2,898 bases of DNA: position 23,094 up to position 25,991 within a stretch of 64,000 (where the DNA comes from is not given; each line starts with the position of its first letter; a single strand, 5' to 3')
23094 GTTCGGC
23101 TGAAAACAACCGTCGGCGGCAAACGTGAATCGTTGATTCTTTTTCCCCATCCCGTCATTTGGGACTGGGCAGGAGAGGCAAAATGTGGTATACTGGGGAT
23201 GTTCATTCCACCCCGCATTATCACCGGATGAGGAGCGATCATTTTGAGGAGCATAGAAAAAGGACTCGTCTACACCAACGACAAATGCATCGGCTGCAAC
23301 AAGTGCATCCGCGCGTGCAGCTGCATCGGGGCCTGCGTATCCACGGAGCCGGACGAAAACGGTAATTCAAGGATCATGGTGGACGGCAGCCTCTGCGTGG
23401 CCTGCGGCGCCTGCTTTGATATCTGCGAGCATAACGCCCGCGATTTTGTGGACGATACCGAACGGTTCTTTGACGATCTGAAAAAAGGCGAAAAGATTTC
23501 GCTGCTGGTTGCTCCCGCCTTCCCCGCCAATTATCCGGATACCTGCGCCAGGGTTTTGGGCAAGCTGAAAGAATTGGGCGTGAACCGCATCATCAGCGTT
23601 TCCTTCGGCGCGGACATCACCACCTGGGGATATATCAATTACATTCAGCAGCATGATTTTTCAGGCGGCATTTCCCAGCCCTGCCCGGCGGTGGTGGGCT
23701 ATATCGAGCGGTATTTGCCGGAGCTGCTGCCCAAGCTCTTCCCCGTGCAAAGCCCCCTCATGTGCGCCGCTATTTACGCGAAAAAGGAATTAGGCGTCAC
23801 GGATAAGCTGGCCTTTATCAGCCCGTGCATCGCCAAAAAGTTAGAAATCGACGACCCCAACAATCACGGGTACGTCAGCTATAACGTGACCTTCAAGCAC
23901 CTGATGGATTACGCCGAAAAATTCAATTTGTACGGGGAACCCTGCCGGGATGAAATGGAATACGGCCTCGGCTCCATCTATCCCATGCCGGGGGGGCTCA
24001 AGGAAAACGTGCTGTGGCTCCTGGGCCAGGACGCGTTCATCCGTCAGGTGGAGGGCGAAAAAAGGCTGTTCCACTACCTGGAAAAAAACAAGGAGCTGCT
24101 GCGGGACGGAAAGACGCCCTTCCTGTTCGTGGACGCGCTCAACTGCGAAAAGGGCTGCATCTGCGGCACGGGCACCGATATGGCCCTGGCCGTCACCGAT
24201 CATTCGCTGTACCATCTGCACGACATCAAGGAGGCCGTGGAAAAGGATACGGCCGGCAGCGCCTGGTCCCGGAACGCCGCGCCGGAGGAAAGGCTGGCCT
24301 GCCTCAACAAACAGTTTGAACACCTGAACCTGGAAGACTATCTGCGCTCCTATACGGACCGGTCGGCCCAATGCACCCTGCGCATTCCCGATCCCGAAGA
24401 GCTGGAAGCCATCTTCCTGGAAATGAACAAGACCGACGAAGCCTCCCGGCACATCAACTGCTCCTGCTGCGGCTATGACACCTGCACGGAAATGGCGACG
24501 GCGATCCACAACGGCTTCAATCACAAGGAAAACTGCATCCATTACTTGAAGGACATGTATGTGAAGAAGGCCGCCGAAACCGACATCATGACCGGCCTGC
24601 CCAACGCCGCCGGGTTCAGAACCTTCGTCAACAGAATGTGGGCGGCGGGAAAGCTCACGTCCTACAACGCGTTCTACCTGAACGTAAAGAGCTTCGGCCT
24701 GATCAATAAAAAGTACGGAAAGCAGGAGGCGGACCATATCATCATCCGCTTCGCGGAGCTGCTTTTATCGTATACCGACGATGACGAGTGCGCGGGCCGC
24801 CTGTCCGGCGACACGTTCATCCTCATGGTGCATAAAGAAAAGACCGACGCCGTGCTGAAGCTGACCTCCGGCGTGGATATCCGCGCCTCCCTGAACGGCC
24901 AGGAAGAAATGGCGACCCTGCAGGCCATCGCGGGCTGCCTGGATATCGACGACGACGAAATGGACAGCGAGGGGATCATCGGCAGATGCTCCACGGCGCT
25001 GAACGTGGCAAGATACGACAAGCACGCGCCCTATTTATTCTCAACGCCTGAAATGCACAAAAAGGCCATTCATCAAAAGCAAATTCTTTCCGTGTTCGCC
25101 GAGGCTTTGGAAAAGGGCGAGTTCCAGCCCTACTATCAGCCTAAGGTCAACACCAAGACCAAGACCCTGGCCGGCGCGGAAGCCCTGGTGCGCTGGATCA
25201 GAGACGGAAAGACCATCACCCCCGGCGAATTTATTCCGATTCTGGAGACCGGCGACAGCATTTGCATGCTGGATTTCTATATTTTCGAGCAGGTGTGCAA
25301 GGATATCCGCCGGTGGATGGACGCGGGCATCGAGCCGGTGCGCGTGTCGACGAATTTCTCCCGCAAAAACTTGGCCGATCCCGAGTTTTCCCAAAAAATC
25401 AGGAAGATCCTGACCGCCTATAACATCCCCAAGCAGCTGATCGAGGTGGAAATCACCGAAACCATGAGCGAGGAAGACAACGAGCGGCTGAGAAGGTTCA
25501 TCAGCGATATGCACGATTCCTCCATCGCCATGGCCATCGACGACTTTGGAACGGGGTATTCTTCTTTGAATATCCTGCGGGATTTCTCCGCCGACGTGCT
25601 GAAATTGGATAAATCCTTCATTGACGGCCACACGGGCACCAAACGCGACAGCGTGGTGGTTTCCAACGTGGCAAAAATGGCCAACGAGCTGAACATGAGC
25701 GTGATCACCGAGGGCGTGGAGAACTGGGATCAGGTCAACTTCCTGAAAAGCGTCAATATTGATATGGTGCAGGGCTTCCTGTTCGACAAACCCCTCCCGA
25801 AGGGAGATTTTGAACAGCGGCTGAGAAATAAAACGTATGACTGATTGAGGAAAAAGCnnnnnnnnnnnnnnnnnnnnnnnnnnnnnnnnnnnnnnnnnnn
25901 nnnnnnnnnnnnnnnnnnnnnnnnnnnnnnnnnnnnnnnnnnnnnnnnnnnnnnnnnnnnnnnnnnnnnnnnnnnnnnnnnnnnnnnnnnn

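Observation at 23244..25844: [FeFe]-hydrogenase-like sensor domain fused to c-di-GMP turnover domains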

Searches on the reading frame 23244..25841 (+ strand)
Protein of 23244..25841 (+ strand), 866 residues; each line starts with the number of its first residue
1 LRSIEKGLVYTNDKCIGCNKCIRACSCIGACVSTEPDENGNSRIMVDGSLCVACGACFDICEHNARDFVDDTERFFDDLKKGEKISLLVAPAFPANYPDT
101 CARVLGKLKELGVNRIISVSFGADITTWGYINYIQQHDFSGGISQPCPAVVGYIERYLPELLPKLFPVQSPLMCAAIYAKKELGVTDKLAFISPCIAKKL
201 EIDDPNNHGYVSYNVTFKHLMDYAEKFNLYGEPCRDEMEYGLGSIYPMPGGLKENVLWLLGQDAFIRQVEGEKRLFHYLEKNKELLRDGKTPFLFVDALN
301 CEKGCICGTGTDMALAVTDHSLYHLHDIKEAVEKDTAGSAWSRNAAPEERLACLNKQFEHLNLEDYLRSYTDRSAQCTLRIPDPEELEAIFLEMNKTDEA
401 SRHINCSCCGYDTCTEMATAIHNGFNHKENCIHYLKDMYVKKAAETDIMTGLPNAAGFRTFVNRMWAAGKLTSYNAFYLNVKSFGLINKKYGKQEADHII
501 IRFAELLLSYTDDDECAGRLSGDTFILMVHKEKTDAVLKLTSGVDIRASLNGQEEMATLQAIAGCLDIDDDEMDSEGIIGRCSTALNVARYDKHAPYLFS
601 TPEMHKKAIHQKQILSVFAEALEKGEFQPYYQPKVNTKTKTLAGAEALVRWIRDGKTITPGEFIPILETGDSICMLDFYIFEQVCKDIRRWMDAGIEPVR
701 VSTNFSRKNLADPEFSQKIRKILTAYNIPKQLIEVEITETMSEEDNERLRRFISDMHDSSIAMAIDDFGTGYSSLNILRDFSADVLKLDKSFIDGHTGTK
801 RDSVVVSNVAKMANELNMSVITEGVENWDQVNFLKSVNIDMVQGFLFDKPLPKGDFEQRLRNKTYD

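Call 3: search_protein_families(library=pfam, proteins=[window:23244-25841:+], max_evalue=1)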
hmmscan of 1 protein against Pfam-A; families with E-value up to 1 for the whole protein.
window:23244-25841:+ (866 aa): 10 families
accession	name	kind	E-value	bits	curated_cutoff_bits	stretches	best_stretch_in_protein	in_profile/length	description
PF00563.25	EAL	-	5.8e-58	196.5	31.3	1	619-850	5-236/236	EAL domain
PF02906.19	Fe_hyd_lg_C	-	1.5e-27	97.3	22.1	1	85-308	3-244/245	Iron only hydrogenase large subunit, C-terminal domain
PF00990.26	GGDEF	-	2.6e-14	53.8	23.8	1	444-590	1-155/161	Diguanylate cyclase, GGDEF domain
PF00037.32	Fer4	-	1.5e-07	31.4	21.1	2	45-66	2-23/24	4Fe-4S binding domain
PF12838.12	Fer4_7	-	6e-05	23.9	27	1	14-65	1-52/52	4Fe-4S dicluster domain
PF04060.18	FeS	-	8.5e-05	22.6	23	1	404-432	4-32/33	Putative Fe-S cluster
PF12837.12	Fer4_6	-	0.0071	16.7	25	2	10-26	4-20/24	4Fe-4S binding domain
PF14697.11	Fer4_21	-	0.01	16.4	35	2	12-61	5-51/59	4Fe-4S dicluster domain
PF13187.11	Fer4_9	-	0.016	15.6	27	1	14-64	1-50/52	4Fe-4S dicluster domain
PF12800.12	Fer4_4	-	0.068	14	24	0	49-61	2-14/17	4Fe-4S binding domain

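Call 4: search_protein_families(library=ncbifam, proteins=[window:23244-25841:+], max_evalue=1)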
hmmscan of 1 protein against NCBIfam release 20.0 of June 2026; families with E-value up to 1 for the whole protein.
window:23244-25841:+ (866 aa): 72 families (the best 25 are shown)
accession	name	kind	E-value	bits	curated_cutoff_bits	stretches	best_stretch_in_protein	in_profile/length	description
NF007474.0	PRK10060.1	equivalog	2.7e-68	230.7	782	1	441-862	234-656/663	cyclic di-GMP phosphodiesterase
NF045675.1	PhdiestaseDibA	equivalog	5.8e-66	223.1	980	1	441-854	200-619/623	phosphodiesterase DibA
NF052458.1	PhdiestGepA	equivalog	1.3e-64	218.8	1200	1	477-856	454-837/840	phosphodiesterase GepA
NF008467.0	PRK11359.1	equivalog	1.8e-62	211.5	857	1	442-857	374-789/800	oxygen-sensing cyclic-di-GMP phosphodiesterase DosP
NF053781.1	cdiGMPphdstlr2612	equivalog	2.2e-60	204.5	1600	1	438-861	834-1266/1268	Tlr1612 family c-di-GMP phosphodiesterase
NF008807.1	PRK11829.1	equivalog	1.9e-50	171.7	733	1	564-859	366-661/670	biofilm formation regulator HmsP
NF007839.0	PRK10551.1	equivalog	2.1e-41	142.1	461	1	620-863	270-513/518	cyclic di-GMP phosphodiesterase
TIGR04105.1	FeFe_hydrog_B1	subfamily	1.2e-37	129.7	450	1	11-311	140-458/462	monomeric [FeFe] hydrogenase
NF052596.1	RR_EAL_PvrR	equivalog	4.7e-35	121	580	1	608-863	137-392/398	response regulator cyclic di-GMP phosphodiesterase PvrR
NF007298.0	PRK09776.1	equivalog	4.9e-29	100.9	1135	1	443-850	683-1096/1111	diguanylate cyclase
NF052265.1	EAL_dom_RimA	equivalog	4.9e-28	98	430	1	626-852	16-235/248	S6 modification regulatory phosphodiesterase RimA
NF045673.1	c-di-GMPRcptLapD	equivalog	1e-26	93.4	1020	1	441-852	233-646/647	cyclic di-GMP receptor LapD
TIGR02512.1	FeFe_hydrog_A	subfamily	3.7e-25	88.6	405.95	2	11-206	5-228/375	[FeFe] hydrogenase, group A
NF040763.1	FeFe_hydrog_A6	exception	2.7e-20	72.3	765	2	6-208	138-368/571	NADH-dependent [FeFe] hydrogenase, group A6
NF040762.1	Hydr_FeFe_Clost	exception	4.1e-17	62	900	2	6-206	137-365/572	ferredoxin hydrogenase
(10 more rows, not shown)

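Call 6: find_homologous_proteins(query=window:23244-25841:+, max_evalue=1e-10)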
Query window:23244-25841:+ (866 aa): 5394 proteins with E <= 1e-10 among 8000 candidates; the best 120 are listed.
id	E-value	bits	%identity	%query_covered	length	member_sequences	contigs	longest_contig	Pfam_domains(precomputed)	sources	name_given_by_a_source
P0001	0.0e+0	1847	89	100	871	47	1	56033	PF02906.20,PF04060.19,PF00037.33,PF00563.26,PF00990.27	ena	-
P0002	0.0e+0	1836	89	100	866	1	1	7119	PF02906.20,PF04060.19,PF00037.33,PF00563.26,PF00990.27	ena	-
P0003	0.0e+0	1807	88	100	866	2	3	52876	PF02906.20,PF04060.19,PF00037.33,PF00563.26,PF00990.27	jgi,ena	-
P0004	0.0e+0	1806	87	100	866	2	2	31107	PF02906.20,PF00037.33,PF00563.26,PF00990.27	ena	-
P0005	0.0e+0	1803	87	100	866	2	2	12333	PF02906.20,PF04060.19,PF00037.33,PF12838.13,PF00563.26,PF00990.27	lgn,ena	-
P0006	0.0e+0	1803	87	100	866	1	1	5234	PF02906.20,PF00037.33,PF00563.26,PF00990.27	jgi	-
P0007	0.0e+0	1801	86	100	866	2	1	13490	PF02906.20,PF00037.33,PF00563.26,PF00990.27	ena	-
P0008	0.0e+0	1797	86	100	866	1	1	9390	PF02906.20,PF00037.33,PF00563.26,PF00990.27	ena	-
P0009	0.0e+0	1797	86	100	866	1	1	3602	PF02906.20,PF00037.33,PF00563.26,PF00990.27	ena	-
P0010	0.0e+0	1796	88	100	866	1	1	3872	PF02906.20,PF00037.33,PF00563.26,PF00990.27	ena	-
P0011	0.0e+0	1792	87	100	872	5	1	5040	PF02906.20,PF04060.19,PF00563.26,PF00990.27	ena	-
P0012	0.0e+0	1792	86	100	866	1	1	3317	PF02906.20,PF00037.33,PF00563.26,PF00990.27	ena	-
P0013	0.0e+0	1791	86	100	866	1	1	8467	PF02906.20,PF00037.33,PF00563.26,PF00990.27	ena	-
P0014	0.0e+0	1791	87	100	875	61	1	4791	PF02906.20,PF00037.33,PF00563.26,PF00990.27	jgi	-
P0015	0.0e+0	1790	86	100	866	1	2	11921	PF02906.20,PF04060.19,PF00037.33,PF00563.26,PF00990.27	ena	-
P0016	0.0e+0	1789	86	100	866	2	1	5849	PF02906.20,PF00037.33,PF00563.26,PF00990.27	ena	-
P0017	0.0e+0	1789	86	100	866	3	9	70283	PF02906.20,PF00037.33,PF00563.26,PF00990.27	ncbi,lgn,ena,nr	ncbi:MAG: EAL domain-containing protein [Oscillospiraceae bacterium]|nr:EAL domain-containing protei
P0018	0.0e+0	1789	86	100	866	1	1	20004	PF02906.20,PF04060.19,PF00037.33,PF00563.26,PF00990.27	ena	-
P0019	0.0e+0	1788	86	100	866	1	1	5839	PF02906.20,PF00037.33,PF00563.26,PF00990.27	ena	-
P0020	0.0e+0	1787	85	100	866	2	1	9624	PF02906.20,PF04060.19,PF00037.33,PF00563.26,PF00990.27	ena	-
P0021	0.0e+0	1786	86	100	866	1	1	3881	PF02906.20,PF00037.33,PF00563.26,PF00990.27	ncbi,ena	-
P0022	0.0e+0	1783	86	100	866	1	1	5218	PF02906.20,PF00037.33,PF00563.26,PF00990.27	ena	-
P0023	0.0e+0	1783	86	100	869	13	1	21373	PF02906.20,PF00037.33,PF00563.26,PF00990.27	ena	-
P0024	0.0e+0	1775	85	100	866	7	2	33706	PF02906.20,PF00037.33,PF00563.26,PF00990.27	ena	-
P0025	0.0e+0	1772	85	100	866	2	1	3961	PF02906.20,PF00037.33,PF12838.13,PF00563.26,PF00990.27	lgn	-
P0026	0.0e+0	1769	86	100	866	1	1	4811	PF02906.20,PF04060.19,PF00037.33,PF00563.26,PF00990.27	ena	-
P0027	0.0e+0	1768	86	100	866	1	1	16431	PF02906.20,PF04060.19,PF00037.33,PF00563.26,PF00990.27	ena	-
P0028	0.0e+0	1768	85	100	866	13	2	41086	PF02906.20,PF00037.33,PF00563.26,PF00990.27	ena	-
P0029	0.0e+0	1767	85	100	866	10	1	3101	PF02906.20,PF04060.19,PF00037.33,PF00563.26,PF00990.27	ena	-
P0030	0.0e+0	1764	85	100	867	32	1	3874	PF02906.20,PF04060.19,PF00037.33,PF00563.26,PF00990.27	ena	-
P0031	0.0e+0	1763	85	100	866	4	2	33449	PF02906.20,PF00037.33,PF00563.26,PF00990.27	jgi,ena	-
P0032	0.0e+0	1761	85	100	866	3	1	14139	PF02906.20,PF00037.33,PF00563.26,PF00990.27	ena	-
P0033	0.0e+0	1760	85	100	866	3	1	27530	PF02906.20,PF00037.33,PF00563.26,PF00990.27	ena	-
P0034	0.0e+0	1759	85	100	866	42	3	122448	PF02906.20,PF00037.33,PF00563.26,PF00990.27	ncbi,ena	-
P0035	0.0e+0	1759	85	100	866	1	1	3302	PF02906.20,PF00037.33,PF00563.26,PF00990.27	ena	-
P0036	0.0e+0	1758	85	100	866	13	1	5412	PF02906.20,PF00037.33,PF00563.26,PF00990.27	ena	-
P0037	0.0e+0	1758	84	100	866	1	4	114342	PF02906.20,PF00563.26,PF00990.27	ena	-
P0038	0.0e+0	1755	85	100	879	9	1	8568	PF02906.20,PF00037.33,PF00563.26,PF00990.27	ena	-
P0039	0.0e+0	1754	85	100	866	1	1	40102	PF02906.20,PF00037.33,PF00563.26,PF00990.27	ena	-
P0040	0.0e+0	1752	85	100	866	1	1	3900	PF02906.20,PF00037.33,PF00563.26,PF00990.27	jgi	jgi:diguanylate cyclase (GGDEF)-like protein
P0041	0.0e+0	1746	84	100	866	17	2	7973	PF02906.20,PF04060.19,PF00563.26,PF00990.27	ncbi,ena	-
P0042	0.0e+0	1742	84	100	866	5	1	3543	PF02906.20,PF00037.33,PF12838.13,PF00563.26,PF00990.27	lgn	-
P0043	0.0e+0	1741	84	100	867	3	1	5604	PF02906.20,PF00037.33,PF00563.26,PF00990.27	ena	-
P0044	0.0e+0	1737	83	100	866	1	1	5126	PF02906.20,PF00037.33,PF00563.26,PF00990.27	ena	-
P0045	0.0e+0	1736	84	100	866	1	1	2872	PF02906.20,PF12838.13,PF00563.26,PF00990.27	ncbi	-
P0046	0.0e+0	1735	84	100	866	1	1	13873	PF02906.20,PF00037.33,PF00563.26,PF00990.27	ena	-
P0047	0.0e+0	1725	83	100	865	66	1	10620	PF02906.20,PF00037.33,PF00563.26,PF00990.27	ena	-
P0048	0.0e+0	1724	83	100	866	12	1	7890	PF02906.20,PF00037.33,PF00563.26,PF00990.27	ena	-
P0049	0.0e+0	1722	83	100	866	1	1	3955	PF02906.20,PF00037.33,PF00563.26,PF00990.27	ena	-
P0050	0.0e+0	1714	83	100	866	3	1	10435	PF02906.20,PF00037.33,PF00563.26,PF00990.27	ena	-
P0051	0.0e+0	1703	87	95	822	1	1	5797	PF02906.20,PF00563.26,PF00990.27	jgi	jgi:diguanylate cyclase (GGDEF)-like protein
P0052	0.0e+0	1697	86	95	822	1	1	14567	PF02906.20,PF00563.26,PF00990.27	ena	-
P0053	0.0e+0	1693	86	95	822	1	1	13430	PF02906.20,PF00563.26,PF00990.27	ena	-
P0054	0.0e+0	1690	82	100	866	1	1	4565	PF02906.20,PF00037.33,PF12838.13,PF00563.26,PF00990.27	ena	-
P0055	0.0e+0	1672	82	100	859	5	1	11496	PF02906.20,PF00037.33,PF00563.26,PF00990.27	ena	-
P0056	0.0e+0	1663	85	94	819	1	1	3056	PF02906.20,PF00563.26,PF00990.27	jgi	jgi:diguanylate cyclase (GGDEF)-like protein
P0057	0.0e+0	1662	80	100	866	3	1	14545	PF02906.20,PF12837.13,PF00037.33,PF12838.13,PF00563.26,PF00990.27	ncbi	-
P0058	0.0e+0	1660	80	100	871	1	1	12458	PF02906.20,PF00563.26,PF00990.27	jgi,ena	-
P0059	0.0e+0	1648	79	100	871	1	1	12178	PF02906.20,PF00037.33,PF00563.26,PF00990.27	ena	-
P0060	0.0e+0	1646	79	100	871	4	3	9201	PF02906.20,PF00037.33,PF12838.13,PF00563.26,PF00990.27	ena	-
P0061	0.0e+0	1643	79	100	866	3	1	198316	PF02906.20,PF00037.33,PF12838.13,PF00563.26,PF00990.27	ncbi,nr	ncbi:MAG: EAL domain-containing protein [Ruminococcaceae bacterium]|nr:EAL domain-containing protein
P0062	0.0e+0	1643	79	100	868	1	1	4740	PF02906.20,PF12837.13,PF00037.33,PF12838.13,PF00563.26,PF00990.27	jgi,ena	-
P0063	0.0e+0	1642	79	100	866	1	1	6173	PF02906.20,PF00037.33,PF12838.13,PF00563.26,PF00990.27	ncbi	-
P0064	0.0e+0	1635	80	100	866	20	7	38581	PF02906.20,PF00037.33,PF12838.13,PF00563.26,PF00990.27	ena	-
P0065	0.0e+0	1634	79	100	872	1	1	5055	PF02906.20,PF00037.33,PF00563.26,PF00990.27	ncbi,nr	ncbi:MAG: EAL domain-containing protein [Ruminiclostridium sp.]|nr:EAL domain-containing protein [Ru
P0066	0.0e+0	1632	78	100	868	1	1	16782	PF02906.20,PF00037.33,PF00563.26,PF00990.27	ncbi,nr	ncbi:MAG: EAL domain-containing protein [Lachnospiraceae bacterium]|nr:EAL domain-containing protein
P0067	0.0e+0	1627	79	100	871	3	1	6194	PF02906.20,PF00037.33,PF12838.13,PF00563.26,PF00990.27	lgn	-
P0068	0.0e+0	1626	79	100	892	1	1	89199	PF02906.20,PF00037.33,PF12838.13,PF00563.26,PF00990.27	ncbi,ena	-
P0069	0.0e+0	1622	78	100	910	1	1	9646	PF02906.20,PF12837.13,PF00037.33,PF00563.26,PF00990.27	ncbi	-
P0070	0.0e+0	1622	78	100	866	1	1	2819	PF02906.20,PF00037.33,PF00563.26,PF00990.27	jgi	jgi:diguanylate cyclase (GGDEF)-like protein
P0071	0.0e+0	1622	77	100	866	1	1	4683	PF02906.20,PF00037.33,PF00563.26,PF00990.27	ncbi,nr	ncbi:MAG: EAL domain-containing protein [Lachnospiraceae bacterium]|nr:EAL domain-containing protein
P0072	0.0e+0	1621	77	100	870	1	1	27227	PF02906.20,PF00037.33,PF12838.13,PF00563.26,PF00990.27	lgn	-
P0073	0.0e+0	1614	78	100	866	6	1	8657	PF02906.20,PF00037.33,PF00563.26,PF00990.27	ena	-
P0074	0.0e+0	1612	79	100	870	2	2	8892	PF02906.20,PF00037.33,PF00563.26,PF00990.27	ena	-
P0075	0.0e+0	1584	76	100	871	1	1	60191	PF02906.20,PF12837.13,PF00037.33,PF00563.26,PF00990.27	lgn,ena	-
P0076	0.0e+0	1568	75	100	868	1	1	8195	PF02906.20,PF04060.19,PF00037.33,PF12838.13,PF00563.26,PF00990.27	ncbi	-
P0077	0.0e+0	1567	75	100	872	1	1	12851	PF02906.20,PF00037.33,PF12838.13,PF00563.26,PF00990.27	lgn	-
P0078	0.0e+0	1535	74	100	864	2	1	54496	PF02906.20,PF12837.13,PF00037.33,PF00563.26,PF00990.27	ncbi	-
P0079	0.0e+0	1524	73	100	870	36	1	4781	PF02906.20,PF12837.13,PF00037.33,PF00563.26,PF00990.27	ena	-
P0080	0.0e+0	1517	72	100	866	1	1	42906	PF02906.20,PF00037.33,PF12838.13,PF00563.26,PF00990.27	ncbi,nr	ncbi:MAG: EAL domain-containing protein [Lachnospiraceae bacterium]|nr:EAL domain-containing protein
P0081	0.0e+0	1508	84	87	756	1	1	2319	PF02906.20,PF00563.26,PF00990.27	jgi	-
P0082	0.0e+0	1502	71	100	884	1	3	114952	PF02906.20,PF00563.26,PF00990.27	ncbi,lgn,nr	ncbi:MAG: EAL domain-containing protein [Lachnospiraceae bacterium]|nr:EAL domain-containing protein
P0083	0.0e+0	1499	72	100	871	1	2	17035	PF02906.20,PF00037.33,PF00563.26,PF00990.27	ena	-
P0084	0.0e+0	1494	89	81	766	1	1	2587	PF02906.20,PF04060.19,PF00037.33,PF12838.13,PF00563.26,PF00990.27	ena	-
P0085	0.0e+0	1491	71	100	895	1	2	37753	PF02906.20,PF00037.33,PF00563.26,PF00990.27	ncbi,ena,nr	ncbi:MAG: EAL domain-containing protein [Lachnospiraceae bacterium]|nr:EAL domain-containing protein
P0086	0.0e+0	1484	71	100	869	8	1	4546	PF02906.20,PF00037.33,PF00563.26,PF00990.27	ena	-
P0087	0.0e+0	1479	71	100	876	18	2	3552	PF02906.20,PF00037.33,PF00563.26,PF00990.27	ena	-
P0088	0.0e+0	1476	70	100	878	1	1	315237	PF02906.20,PF00037.33,PF12838.13,PF00563.26,PF00990.27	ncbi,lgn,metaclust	metaclust:status=active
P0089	0.0e+0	1460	70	100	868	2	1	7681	PF02906.20,PF00037.33,PF00563.26,PF00990.27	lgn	-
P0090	0.0e+0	1451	70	100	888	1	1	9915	PF02906.20,PF00037.33,PF12838.13,PF00563.26,PF00990.27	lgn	-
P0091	0.0e+0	1451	69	100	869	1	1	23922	PF02906.20,PF00037.33,PF12838.13,PF00563.26,PF00990.27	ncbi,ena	-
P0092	0.0e+0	1435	68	99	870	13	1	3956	PF02906.20,PF04060.19,PF12837.13,PF00037.33,PF12838.13,PF00563.26,PF00990.27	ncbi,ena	-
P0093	0.0e+0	1432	69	99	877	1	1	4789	PF02906.20,PF00037.33,PF12838.13,PF00563.26,PF00990.27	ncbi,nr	ncbi:MAG: EAL domain-containing protein, partial [Lachnospiraceae bacterium]|nr:EAL domain-containin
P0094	0.0e+0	1431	71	97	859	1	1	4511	PF02906.20,PF00037.33,PF00563.26,PF00990.27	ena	-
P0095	0.0e+0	1430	69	99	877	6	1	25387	PF02906.20,PF04060.19,PF12837.13,PF00037.33,PF12838.13,PF00563.26,PF00990.27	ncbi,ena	-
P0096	0.0e+0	1421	68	99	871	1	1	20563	PF02906.20,PF04060.19,PF12837.13,PF00037.33,PF12838.13,PF00563.26,PF00990.27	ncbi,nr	ncbi:MAG: EAL domain-containing protein [Lachnospiraceae bacterium]|nr:EAL domain-containing protein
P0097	0.0e+0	1419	68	99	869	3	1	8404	PF02906.20,PF00037.33,PF12838.13,PF00563.26,PF00990.27,PF13237.12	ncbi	-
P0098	0.0e+0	1417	68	100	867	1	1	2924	PF02906.20,PF00037.33,PF00563.26,PF00990.27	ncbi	-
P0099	0.0e+0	1405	67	99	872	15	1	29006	PF02906.20,PF04060.19,PF12837.13,PF00037.33,PF12838.13,PF00563.26,PF00990.27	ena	-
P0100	0.0e+0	1372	66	99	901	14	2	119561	PF02906.20,PF04060.19,PF00037.33,PF12838.13,PF00563.26,PF00990.27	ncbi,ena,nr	ncbi:MAG: EAL domain-containing protein [Lachnospiraceae bacterium]|nr:EAL domain-containing protein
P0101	0.0e+0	1359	65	100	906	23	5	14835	PF02906.20,PF04060.19,PF00037.33,PF00563.26,PF00990.27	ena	-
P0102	0.0e+0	1344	69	94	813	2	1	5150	PF02906.20,PF00563.26,PF00990.27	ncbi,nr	ncbi:MAG: EAL domain-containing protein, partial [Lachnospiraceae bacterium]|nr:EAL domain-containin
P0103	0.0e+0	1336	64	99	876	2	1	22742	PF02906.20,PF04060.19,PF00563.26,PF00990.27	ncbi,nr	ncbi:MAG: EAL domain-containing protein [Lachnospiraceae bacterium]|nr:EAL domain-containing protein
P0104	0.0e+0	1300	87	72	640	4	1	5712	PF02906.20,PF00037.33,PF00990.27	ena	-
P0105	0.0e+0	1208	60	97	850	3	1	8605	PF02906.20,PF04060.19,PF00563.26,PF00990.27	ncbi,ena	-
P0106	0.0e+0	1199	100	58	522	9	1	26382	PF02906.20,PF00037.33,PF00990.27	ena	-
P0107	0.0e+0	1172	65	84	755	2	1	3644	PF02906.20,PF00037.33,PF12838.13,PF00563.26,PF00990.27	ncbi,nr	ncbi:MAG TPA: hypothetical protein DCL38_02295, partial [Lachnospiraceae bacterium]|nr:hypothetical 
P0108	0.0e+0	1100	66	80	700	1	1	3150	PF02906.20,PF00037.33,PF12838.13,PF00563.26,PF00990.27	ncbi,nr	ncbi:MAG: EAL domain-containing protein, partial [Lachnospiraceae bacterium]|nr:EAL domain-containin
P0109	0.0e+0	1092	67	79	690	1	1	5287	PF02906.20,PF00563.26,PF00990.27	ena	-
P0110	0.0e+0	1069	82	64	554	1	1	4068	PF04060.19,PF00563.26,PF00990.27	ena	-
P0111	0.0e+0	1021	89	55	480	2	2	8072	PF02906.20,PF00037.33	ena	-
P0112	1.2e-261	889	48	98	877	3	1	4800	PF02906.20,PF00563.26,PF00990.27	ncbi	-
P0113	2.5e-261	888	48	98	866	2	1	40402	PF02906.20,PF04060.19,PF12837.13,PF00037.33,PF12838.13,PF00563.26,PF00990.27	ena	-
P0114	6.7e-260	883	48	98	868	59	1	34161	PF02906.20,PF04060.19,PF00563.26,PF00990.27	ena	-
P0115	1.6e-259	882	48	98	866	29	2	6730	PF02906.20,PF04060.19,PF12837.13,PF00037.33,PF12838.13,PF00563.26,PF00990.27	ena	-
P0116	3.9e-258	877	48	98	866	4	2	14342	PF02906.20,PF04060.19,PF12837.13,PF00037.33,PF12838.13,PF00563.26,PF00990.27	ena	-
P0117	1.1e-257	876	48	97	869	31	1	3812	PF02906.20,PF00037.33,PF00563.26,PF00990.27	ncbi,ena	-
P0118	1.8e-257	875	48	98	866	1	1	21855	PF02906.20,PF04060.19,PF12837.13,PF00037.33,PF12838.13,PF00563.26,PF00990.27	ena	-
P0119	8.3e-257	873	48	98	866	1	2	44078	PF02906.20,PF04060.19,PF12837.13,PF00037.33,PF12838.13,PF00563.26,PF00990.27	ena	-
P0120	2.9e-256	871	48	98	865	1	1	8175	PF02906.20,PF04060.19,PF00037.33,PF12838.13,PF00563.26,PF24898.3,PF00990.27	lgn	-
